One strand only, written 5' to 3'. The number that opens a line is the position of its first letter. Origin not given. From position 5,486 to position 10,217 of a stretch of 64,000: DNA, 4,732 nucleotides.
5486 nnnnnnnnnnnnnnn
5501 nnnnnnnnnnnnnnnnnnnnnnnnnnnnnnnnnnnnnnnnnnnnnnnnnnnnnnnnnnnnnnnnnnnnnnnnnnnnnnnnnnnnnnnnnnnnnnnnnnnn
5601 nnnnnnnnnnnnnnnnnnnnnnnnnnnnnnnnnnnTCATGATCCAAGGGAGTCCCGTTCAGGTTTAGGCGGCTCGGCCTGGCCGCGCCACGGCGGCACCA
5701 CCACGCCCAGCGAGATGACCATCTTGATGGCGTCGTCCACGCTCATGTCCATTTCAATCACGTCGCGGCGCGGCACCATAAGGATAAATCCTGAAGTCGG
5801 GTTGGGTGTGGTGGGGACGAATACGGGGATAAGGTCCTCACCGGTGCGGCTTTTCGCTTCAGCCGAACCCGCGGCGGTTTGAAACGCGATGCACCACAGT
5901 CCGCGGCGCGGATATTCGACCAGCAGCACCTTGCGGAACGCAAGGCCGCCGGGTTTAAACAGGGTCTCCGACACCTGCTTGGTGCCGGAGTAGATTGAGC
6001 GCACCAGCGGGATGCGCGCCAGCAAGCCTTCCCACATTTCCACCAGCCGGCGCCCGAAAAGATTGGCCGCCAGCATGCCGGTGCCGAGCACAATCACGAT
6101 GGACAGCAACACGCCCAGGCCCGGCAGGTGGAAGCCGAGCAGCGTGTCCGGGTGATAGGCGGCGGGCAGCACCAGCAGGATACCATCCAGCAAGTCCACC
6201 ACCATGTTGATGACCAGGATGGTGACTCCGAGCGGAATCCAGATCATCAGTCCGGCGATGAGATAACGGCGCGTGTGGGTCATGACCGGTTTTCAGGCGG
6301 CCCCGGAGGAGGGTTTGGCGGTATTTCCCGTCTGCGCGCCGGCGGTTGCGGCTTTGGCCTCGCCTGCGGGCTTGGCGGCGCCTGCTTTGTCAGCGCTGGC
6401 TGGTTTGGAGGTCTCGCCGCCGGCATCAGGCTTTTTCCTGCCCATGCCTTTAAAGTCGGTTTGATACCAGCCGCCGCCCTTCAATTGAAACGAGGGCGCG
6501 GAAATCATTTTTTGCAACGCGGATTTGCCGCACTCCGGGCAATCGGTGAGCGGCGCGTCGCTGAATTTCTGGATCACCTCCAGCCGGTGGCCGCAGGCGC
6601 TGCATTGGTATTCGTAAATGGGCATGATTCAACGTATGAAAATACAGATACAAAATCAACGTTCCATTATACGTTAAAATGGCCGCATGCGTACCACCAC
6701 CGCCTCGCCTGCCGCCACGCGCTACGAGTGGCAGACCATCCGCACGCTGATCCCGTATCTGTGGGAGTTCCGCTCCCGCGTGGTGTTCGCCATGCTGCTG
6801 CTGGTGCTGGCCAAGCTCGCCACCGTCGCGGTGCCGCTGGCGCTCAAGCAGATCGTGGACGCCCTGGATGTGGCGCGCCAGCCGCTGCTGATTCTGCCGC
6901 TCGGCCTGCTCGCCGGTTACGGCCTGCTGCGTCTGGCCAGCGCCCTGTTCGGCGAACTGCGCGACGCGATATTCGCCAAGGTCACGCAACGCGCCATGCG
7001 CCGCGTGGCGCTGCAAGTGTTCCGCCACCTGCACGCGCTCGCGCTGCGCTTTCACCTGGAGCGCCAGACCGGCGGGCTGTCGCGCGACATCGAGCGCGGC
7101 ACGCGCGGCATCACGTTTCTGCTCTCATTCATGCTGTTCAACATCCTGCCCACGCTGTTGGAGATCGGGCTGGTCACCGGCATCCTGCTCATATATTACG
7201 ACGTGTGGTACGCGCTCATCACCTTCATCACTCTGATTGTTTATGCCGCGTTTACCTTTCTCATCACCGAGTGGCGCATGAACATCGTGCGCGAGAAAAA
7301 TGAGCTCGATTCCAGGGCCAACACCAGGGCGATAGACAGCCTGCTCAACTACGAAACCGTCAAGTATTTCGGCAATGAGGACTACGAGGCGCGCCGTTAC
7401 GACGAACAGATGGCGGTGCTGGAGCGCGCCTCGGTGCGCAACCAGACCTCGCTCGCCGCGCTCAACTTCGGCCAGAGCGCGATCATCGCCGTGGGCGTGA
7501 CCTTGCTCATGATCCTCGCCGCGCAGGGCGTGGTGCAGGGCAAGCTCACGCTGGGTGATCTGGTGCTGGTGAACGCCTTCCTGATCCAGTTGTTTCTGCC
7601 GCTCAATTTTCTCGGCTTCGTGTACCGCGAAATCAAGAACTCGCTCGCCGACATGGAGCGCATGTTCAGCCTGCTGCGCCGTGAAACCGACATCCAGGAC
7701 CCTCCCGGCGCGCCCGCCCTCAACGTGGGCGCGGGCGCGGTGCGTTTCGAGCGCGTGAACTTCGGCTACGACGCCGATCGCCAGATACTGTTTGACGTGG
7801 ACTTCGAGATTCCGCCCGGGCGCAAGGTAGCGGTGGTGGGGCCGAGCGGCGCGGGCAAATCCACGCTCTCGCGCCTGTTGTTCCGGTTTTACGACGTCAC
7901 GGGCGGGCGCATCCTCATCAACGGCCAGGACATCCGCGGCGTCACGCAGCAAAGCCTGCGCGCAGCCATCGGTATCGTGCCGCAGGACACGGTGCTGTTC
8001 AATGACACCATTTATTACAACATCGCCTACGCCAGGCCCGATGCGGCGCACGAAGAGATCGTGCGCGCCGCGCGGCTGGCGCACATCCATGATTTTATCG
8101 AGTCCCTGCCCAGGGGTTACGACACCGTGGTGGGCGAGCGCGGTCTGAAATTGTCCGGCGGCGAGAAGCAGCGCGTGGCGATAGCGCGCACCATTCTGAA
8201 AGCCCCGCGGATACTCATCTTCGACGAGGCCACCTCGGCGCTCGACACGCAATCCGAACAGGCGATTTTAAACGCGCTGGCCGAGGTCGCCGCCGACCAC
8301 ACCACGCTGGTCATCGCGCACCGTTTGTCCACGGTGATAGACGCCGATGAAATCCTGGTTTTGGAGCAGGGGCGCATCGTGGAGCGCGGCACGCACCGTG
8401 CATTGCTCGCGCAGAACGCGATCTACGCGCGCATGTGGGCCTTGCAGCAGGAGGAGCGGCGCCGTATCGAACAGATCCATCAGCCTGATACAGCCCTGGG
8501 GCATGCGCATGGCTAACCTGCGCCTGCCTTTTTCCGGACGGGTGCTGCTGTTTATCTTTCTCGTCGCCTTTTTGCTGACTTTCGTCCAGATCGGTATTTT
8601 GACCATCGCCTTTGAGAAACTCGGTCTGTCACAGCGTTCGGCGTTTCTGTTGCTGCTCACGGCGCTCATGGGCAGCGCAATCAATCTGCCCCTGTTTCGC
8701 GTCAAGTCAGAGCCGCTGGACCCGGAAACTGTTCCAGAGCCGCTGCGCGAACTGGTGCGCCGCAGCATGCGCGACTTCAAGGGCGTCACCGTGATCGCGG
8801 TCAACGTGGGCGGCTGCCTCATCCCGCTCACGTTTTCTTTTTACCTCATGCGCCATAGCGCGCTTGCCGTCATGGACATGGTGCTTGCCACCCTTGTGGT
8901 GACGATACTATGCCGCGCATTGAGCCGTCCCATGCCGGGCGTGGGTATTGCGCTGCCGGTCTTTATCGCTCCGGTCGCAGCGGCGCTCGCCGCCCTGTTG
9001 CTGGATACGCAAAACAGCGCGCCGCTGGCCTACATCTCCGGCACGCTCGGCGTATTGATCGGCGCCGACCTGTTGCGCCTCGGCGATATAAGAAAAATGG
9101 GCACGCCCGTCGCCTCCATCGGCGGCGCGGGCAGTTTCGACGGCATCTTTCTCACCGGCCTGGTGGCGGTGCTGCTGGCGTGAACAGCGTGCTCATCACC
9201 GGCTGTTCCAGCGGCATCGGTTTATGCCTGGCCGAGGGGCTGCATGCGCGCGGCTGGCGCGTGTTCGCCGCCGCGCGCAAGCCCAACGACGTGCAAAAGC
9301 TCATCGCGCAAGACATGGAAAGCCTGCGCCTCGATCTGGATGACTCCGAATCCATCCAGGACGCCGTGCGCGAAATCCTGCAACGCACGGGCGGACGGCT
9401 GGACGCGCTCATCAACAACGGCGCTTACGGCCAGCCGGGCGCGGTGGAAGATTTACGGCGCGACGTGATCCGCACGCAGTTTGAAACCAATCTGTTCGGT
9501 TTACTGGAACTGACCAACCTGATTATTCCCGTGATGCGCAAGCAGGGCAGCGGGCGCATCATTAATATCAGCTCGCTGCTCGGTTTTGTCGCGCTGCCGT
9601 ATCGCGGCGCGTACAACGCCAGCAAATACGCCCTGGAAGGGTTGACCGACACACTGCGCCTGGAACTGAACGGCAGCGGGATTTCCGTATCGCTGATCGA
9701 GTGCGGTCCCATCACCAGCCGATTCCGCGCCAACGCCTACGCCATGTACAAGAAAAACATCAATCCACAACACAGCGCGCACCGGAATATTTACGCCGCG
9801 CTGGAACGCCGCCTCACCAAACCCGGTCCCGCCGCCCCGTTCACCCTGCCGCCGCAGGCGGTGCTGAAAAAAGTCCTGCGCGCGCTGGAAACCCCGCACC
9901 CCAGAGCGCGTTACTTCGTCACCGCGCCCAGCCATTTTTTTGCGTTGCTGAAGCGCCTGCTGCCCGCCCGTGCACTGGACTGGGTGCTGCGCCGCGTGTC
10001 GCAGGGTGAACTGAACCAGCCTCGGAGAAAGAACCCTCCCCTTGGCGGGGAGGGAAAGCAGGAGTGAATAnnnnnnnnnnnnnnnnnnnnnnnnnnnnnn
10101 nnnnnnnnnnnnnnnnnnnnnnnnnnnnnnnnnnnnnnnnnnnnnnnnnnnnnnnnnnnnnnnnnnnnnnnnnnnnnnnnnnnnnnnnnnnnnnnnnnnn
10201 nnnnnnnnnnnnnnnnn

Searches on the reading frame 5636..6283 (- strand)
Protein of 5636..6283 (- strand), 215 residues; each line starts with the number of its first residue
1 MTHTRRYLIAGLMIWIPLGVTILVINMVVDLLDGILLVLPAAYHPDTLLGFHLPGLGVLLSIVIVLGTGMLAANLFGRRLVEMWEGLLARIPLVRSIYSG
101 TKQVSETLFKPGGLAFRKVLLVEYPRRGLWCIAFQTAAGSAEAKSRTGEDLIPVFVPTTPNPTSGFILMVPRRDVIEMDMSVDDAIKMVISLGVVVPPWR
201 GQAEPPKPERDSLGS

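Call 45: search_protein_families(library=pfam, proteins=[window:5636-6283:-], max_evalue=0.00001)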
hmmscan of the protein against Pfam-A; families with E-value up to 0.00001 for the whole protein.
window:5636-6283:- (215 aa): 1 family
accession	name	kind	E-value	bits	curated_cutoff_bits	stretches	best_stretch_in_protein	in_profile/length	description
PF04367.18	DUF502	-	2e-35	121.4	23.8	1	59-164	1-107/107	Protein of unknown function (DUF502)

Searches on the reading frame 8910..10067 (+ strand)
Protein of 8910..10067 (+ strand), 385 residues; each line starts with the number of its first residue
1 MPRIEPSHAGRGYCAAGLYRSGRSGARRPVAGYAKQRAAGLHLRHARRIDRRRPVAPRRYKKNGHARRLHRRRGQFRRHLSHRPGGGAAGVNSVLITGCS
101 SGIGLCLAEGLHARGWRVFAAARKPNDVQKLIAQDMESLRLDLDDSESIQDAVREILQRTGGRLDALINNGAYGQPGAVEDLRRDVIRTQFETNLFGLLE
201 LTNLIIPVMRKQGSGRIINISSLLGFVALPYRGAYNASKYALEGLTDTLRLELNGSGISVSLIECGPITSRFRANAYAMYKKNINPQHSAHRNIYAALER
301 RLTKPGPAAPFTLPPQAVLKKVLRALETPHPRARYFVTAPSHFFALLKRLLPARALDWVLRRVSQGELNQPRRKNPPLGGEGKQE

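Call 45: search_protein_families(library=pfam, proteins=[window:8910-10067:+], max_evalue=0.00001)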
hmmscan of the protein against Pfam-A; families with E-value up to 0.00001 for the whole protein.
window:8910-10067:+ (385 aa): 4 families
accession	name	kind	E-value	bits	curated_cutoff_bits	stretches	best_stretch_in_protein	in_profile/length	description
PF00106.31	adh_short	-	1.2e-44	152.6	26.6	1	93-278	2-192/195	short chain dehydrogenase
PF13561.12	adh_short_C2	-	1.4e-30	107.1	27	1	100-277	3-185/236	Enoyl-(Acyl carrier protein) reductase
PF08659.16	KR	-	1.5e-06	28.7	22.6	1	93-251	2-165/180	KR domain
PF01370.27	Epimerase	-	3.1e-06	27.2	20.9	1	94-222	1-115/240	NAD dependent epimerase/dehydratase family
